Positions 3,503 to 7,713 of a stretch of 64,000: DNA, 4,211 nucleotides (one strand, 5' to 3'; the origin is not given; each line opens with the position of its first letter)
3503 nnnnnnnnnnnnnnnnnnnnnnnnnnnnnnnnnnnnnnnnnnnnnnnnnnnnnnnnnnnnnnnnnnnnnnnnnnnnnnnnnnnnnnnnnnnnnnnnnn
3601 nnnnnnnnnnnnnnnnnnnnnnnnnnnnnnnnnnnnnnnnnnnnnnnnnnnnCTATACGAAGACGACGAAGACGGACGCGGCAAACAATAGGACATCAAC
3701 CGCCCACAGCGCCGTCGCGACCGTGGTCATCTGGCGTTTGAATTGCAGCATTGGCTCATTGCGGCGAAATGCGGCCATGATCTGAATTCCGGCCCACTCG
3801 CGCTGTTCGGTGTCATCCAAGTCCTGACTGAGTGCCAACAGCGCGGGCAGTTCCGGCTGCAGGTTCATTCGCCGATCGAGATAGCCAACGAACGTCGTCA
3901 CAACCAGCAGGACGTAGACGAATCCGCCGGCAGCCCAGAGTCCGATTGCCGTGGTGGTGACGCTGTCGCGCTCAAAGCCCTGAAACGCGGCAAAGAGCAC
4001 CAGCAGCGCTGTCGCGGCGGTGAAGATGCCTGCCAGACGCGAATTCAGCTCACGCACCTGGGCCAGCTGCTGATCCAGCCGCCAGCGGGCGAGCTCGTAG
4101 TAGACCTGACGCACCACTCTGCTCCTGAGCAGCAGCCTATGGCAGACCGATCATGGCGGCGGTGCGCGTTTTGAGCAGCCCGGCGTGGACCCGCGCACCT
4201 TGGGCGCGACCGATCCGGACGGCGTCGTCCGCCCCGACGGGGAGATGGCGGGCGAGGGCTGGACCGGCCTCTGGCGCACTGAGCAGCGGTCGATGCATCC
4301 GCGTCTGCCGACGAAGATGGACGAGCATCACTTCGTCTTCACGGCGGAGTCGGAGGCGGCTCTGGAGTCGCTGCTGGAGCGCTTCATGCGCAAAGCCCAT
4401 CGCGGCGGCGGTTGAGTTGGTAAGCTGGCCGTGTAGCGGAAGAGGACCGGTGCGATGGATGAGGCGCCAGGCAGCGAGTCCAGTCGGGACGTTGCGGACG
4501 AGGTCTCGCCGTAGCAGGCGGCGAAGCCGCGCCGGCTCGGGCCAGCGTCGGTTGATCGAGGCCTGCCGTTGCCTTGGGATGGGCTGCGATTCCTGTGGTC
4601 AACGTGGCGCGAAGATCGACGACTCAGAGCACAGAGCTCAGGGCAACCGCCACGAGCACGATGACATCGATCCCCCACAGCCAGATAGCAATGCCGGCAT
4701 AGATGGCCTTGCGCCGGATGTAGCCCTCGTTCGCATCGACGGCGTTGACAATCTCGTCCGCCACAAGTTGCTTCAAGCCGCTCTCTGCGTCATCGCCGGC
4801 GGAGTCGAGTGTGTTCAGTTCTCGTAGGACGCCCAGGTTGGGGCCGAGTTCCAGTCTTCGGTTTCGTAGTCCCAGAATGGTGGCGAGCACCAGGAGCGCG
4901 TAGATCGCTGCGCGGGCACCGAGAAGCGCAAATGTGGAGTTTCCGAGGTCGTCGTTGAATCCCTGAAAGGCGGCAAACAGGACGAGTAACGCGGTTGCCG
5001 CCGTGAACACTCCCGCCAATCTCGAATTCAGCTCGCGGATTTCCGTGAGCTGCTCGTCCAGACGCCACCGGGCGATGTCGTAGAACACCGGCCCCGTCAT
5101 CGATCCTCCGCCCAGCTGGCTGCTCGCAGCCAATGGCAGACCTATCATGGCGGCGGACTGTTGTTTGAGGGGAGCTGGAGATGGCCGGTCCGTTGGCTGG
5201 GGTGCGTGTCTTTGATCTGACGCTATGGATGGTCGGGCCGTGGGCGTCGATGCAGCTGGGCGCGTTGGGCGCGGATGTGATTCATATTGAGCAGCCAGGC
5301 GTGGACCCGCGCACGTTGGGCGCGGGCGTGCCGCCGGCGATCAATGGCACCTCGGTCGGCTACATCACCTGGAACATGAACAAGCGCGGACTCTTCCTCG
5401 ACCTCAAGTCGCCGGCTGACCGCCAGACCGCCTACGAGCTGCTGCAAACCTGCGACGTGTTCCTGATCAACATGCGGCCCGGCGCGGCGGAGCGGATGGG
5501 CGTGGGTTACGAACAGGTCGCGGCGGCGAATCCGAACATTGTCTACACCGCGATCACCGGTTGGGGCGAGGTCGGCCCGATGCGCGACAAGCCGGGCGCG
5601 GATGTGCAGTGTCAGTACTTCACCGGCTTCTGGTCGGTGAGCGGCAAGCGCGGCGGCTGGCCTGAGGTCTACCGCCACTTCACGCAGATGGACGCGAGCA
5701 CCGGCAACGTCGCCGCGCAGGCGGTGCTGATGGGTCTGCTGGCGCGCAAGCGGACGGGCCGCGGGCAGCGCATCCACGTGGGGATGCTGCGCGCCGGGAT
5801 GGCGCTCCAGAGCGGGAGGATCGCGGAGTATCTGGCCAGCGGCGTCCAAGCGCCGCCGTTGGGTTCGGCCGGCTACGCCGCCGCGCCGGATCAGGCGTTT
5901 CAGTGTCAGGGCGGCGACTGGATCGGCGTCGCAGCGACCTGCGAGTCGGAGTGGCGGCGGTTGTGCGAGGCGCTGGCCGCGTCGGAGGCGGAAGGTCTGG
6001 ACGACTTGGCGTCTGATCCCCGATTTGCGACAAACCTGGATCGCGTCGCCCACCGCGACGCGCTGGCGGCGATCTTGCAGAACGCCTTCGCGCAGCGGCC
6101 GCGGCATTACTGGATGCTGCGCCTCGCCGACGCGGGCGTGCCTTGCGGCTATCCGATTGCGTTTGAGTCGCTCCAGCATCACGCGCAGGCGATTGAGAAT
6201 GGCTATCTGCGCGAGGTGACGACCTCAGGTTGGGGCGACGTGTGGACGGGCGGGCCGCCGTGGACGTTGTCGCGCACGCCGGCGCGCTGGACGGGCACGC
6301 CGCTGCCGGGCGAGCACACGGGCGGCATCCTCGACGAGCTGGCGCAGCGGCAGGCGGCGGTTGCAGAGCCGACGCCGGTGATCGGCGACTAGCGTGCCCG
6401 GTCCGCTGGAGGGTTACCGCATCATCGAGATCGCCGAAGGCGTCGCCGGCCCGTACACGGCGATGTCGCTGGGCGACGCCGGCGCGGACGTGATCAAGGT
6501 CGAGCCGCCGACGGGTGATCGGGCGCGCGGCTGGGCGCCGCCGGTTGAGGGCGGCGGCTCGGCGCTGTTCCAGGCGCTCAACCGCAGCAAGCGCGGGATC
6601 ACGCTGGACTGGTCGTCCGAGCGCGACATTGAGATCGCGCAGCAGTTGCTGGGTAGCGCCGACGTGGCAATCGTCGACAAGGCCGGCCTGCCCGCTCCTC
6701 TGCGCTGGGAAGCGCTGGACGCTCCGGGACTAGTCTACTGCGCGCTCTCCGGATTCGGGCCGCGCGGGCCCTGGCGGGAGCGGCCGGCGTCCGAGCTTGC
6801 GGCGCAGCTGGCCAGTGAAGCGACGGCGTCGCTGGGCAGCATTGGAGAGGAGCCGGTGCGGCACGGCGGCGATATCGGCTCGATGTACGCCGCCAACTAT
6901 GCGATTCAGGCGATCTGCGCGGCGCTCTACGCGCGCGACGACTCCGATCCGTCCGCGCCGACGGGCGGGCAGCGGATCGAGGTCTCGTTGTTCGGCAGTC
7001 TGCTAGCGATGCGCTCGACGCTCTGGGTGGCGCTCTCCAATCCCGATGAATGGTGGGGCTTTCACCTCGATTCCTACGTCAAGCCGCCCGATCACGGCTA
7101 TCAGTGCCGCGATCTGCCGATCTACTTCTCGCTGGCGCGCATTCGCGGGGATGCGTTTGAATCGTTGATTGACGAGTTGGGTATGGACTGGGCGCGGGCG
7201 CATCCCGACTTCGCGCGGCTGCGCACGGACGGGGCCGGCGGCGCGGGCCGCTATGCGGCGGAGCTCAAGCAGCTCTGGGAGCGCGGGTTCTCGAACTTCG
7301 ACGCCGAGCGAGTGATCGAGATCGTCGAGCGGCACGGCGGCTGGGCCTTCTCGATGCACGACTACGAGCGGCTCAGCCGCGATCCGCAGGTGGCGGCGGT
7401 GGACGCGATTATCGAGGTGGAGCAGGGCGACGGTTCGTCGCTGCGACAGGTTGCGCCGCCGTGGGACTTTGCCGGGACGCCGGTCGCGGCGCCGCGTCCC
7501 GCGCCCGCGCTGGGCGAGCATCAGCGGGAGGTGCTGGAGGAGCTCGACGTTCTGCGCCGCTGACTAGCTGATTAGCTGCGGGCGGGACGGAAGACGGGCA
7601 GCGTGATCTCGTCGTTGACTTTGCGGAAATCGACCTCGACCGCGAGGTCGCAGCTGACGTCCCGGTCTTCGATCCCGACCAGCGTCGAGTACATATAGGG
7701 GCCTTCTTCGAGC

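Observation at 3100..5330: Tandemly duplicated and recombined two-gene module (small ORF plus 3-TM membrane protein) with a CoA-transferase gene fragment at the junction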

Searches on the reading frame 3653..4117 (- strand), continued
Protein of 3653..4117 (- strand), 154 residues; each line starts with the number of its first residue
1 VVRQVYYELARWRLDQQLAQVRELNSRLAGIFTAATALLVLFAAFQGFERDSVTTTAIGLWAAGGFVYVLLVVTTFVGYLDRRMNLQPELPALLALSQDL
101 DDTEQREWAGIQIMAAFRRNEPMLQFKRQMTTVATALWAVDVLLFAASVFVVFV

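Call 50: find_encoding_contigs(protein=P0104, flank=6000, max_places=2)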
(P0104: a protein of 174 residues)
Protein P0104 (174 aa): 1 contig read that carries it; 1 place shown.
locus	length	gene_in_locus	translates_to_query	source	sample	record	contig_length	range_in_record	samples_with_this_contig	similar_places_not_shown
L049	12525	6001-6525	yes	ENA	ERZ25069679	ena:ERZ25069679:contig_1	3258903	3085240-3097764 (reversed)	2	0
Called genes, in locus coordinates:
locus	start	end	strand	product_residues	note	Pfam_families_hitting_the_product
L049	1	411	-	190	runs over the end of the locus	PF11303:DUF3105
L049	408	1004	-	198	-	PF11303:DUF3105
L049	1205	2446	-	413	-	PF02515:CoA_transf_3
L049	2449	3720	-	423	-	PF02515:CoA_transf_3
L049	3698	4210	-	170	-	-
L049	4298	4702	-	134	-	PF01796:OB_ChsH2_C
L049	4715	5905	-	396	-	PF22691:Thiolase_C_1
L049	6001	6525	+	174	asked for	PF18967:PycTM (weak)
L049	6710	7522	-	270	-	PF00106:adh_short, PF13561:adh_short_C2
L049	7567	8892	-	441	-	PF01546:Peptidase_M20, PF07687:M20_dimer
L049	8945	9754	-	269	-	PF02146:SIR2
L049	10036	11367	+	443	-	PF01476:LysM, PF23473:LysM3_LYK4_5 (faint), PF01551:Peptidase_M23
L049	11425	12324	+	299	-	PF00561:Abhydrolase_1, PF12146:Hydrolase_4, PF12697:Abhydrolase_6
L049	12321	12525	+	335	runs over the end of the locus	PF00561:Abhydrolase_1, PF12146:Hydrolase_4, PF12697:Abhydrolase_6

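Call 75: search_protein_families(library=pfam, alignment_id=A5, max_evalue=1)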
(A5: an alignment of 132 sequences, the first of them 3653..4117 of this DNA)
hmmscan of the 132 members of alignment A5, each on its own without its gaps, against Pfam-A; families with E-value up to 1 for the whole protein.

A. member 1, window:3653-4117:- (154 aa): 2 families
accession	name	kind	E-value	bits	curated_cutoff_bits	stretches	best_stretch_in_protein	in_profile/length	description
PF08592.16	Anthrone_oxy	-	0.0063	17.1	27.3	1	27-85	10-64/106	Anthrone oxygenase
PF03694.18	Erg28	-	0.018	15.7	22.2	1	17-58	33-74/111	Erg28 like protein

B. families by the number of members that match (of 132 scanned): 178 families (the first 25 are shown)
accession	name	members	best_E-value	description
PF20990.2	DUF2207_C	11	0.0066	Predicted membrane protein (DUF2207) C-terminal domain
PF25587.1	Rv2743c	9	8.4e-05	Rv2743c family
PF24838.2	8xMP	8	3.5e-05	Octameric membrane protein family (8xMP)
PF07332.16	Phage_holin_3_6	7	0.0046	Putative Actinobacterial Holin-X, holin superfamily III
PF14015.11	DUF4231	7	0.022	Protein of unknown function (DUF4231)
PF08592.16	Anthrone_oxy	5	0.0014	Anthrone oxygenase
PF00335.26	Tetraspanin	4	0.014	Tetraspanin family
PF03706.18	LPG_synthase_TM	3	0.00054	Lysylphosphatidylglycerol synthase TM region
PF13567.11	DUF4131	3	0.0095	Domain of unknown function (DUF4131)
PF10272.14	Tmpp129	3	0.018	Putative transmembrane protein precursor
PF01988.24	VIT1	3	0.025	VIT family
PF06570.16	DUF1129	3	0.03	Protein of unknown function (DUF1129)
PF07690.21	MFS_1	2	0.0021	Major Facilitator Superfamily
PF01036.24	Bac_rhodopsin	2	0.0022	Bacteriorhodopsin-like protein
PF06749.17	DUF1218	2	0.0024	Protein of unknown function (DUF1218)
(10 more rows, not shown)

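Call 83: find_encoding_contigs(protein=P0005, flank=5000, max_places=2)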
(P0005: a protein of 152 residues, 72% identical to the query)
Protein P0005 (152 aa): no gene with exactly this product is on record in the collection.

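Call 84: find_encoding_contigs(protein=P0002, flank=5000, max_places=2)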
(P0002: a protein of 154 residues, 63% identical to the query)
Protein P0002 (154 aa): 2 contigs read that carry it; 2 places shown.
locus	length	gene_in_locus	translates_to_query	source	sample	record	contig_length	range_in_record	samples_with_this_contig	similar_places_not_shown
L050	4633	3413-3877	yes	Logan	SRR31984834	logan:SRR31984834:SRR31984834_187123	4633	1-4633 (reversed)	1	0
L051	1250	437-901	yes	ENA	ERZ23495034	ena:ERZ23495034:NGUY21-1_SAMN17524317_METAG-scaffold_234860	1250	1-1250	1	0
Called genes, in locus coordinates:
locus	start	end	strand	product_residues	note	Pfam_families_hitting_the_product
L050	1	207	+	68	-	?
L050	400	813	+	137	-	-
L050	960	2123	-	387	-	PF02515:CoA_transf_3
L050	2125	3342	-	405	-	PF02515:CoA_transf_3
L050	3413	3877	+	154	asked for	-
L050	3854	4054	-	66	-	-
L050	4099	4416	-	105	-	PF09189:MoaD_arch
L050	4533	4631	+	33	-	?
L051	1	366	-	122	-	?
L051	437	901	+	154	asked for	-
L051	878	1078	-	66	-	-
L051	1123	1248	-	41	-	?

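Call 89: find_related_loci(query=A7, collection=metagenome_contigs, flank=4000)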
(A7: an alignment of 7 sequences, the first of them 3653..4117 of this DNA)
Query A7 (154 aa) in metagenome_contigs; peptide patterns used: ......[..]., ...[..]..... (x = any residue, [..] = any of these).
282 stretches matched a pattern; 2 encode a relative of the query (tblastn E <= 1e-3); 2 distinct loci.
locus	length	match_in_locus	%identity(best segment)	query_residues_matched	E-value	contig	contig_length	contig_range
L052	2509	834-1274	46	2-150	7e-38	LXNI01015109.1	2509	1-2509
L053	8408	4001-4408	41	1-138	4e-29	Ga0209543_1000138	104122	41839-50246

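Call 90: find_related_loci(query=A7, collection=viral_contigs, flank=4000)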
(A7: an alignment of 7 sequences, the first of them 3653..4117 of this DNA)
Query A7 (154 aa) in viral_contigs; peptide patterns used: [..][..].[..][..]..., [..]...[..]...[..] (x = any residue, [..] = any of these).
8 stretches matched a pattern, but none encodes a relative of the query by tblastn (E <= 1e-3).

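Call 93: search_protein_families(library=pfam, proteins=[L049:3698-4210:-, L047:2157-2789:-, L047:4794-5666:+, L046:2282-5818:+, L045:924-1469:+], max_evalue=0.001)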
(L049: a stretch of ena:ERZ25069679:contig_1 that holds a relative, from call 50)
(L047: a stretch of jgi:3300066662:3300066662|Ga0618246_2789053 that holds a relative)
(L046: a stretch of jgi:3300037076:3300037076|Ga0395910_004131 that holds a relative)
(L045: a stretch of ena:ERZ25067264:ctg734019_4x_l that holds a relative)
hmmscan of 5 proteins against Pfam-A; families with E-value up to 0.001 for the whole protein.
L049:3698-4210:- (170 aa): 0 families

L047:2157-2789:- (210 aa): 0 families

L047:4794-5666:+ (290 aa): 0 families

L046:2282-5818:+ (1178 aa): 3 families
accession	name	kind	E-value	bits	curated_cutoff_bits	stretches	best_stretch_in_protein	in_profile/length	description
PF12770.12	CHAT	-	3.7e-45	155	24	1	843-1159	3-289/289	CHAT domain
PF08238.18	Sel1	-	8e-05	23.5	30.7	0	241-266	6-34/36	Sel1 repeat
PF04212.24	MIT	-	0.00019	21.9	30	0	249-272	16-39/66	MIT (microtubule interacting and transport) domain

L045:924-1469:+ (181 aa): 0 families

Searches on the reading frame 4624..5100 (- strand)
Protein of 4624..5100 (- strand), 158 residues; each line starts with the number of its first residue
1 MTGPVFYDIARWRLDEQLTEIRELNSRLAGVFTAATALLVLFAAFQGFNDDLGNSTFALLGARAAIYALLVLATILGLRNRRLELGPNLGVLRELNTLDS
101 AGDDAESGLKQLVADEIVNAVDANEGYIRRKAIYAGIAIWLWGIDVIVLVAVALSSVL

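Call 7: search_protein_families(library=pfam, proteins=[window:4624-5100:-], max_evalue=1)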
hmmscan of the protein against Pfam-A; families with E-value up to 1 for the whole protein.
window:4624-5100:- (158 aa): 5 families
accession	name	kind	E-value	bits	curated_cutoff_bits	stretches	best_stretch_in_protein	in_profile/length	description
PF03694.18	Erg28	-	0.11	13.2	22.2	1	19-56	35-72/111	Erg28 like protein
PF00689.26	Cation_ATPase_C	-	0.11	12.7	27.3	1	28-82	56-104/175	Cation transporting ATPase, C-terminus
PF25587.1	Rv2743c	-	0.12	12.4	27.7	1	22-84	25-84/237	Rv2743c family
PF11080.13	GhoS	-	0.15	12.5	21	1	15-65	17-62/94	Endoribonuclease GhoS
PF25727.1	UL74A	-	0.37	10.9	27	1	37-61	21-45/54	Cytomegalovirus UL74A protein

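Call 8: search_protein_families(library=padloc, proteins=[window:4624-5100:-], max_evalue=1)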
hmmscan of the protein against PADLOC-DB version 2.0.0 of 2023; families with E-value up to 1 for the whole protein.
window:4624-5100:- (158 aa): 0 families

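Call 9: search_protein_families(library=ncbifam, proteins=[window:4624-5100:-], max_evalue=1)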
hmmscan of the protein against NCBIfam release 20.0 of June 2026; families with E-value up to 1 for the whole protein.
window:4624-5100:- (158 aa): 1 family
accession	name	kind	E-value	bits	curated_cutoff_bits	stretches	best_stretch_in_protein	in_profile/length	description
NF047839.1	PspM_Rv2743c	equivalog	0.009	16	80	1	25-101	13-89/220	phage shock envelope stress response protein PspM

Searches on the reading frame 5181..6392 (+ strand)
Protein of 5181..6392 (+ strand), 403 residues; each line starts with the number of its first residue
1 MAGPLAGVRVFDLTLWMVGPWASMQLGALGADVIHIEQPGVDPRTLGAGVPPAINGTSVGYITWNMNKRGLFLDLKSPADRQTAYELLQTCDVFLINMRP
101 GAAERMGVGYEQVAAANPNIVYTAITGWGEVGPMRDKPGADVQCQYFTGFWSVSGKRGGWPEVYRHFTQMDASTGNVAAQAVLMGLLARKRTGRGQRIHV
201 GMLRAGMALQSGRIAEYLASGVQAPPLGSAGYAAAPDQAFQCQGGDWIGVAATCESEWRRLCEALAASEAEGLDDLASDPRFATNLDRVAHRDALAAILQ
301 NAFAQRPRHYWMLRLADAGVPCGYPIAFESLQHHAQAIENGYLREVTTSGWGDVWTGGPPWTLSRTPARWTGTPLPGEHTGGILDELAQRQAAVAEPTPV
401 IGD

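Call 7: search_protein_families(library=pfam, proteins=[window:5181-6392:+], max_evalue=1)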
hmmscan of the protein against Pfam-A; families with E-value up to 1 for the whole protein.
window:5181-6392:+ (403 aa): 1 family
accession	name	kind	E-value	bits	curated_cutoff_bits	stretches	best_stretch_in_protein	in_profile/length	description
PF02515.22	CoA_transf_3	-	1.2e-93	314.7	23.3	1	5-380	1-366/366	CoA-transferase family III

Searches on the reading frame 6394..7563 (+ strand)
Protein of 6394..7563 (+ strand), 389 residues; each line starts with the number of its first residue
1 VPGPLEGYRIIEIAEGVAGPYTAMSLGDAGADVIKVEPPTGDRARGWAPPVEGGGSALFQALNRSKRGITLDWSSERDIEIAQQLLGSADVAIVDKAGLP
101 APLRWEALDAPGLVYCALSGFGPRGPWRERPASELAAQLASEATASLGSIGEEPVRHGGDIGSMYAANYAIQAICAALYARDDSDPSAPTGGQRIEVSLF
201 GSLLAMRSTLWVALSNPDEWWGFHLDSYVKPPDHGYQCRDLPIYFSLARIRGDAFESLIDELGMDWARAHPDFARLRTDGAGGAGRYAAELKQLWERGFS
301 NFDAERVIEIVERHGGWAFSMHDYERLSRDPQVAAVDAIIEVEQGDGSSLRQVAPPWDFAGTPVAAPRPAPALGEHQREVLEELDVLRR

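Call 7: search_protein_families(library=pfam, proteins=[window:6394-7563:+], max_evalue=1)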
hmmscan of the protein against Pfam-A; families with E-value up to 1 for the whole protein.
window:6394-7563:+ (389 aa): 1 family
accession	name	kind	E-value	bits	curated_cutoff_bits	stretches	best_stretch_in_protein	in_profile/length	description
PF02515.22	CoA_transf_3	-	8.6e-68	229.5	23.3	1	5-377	1-366/366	CoA-transferase family III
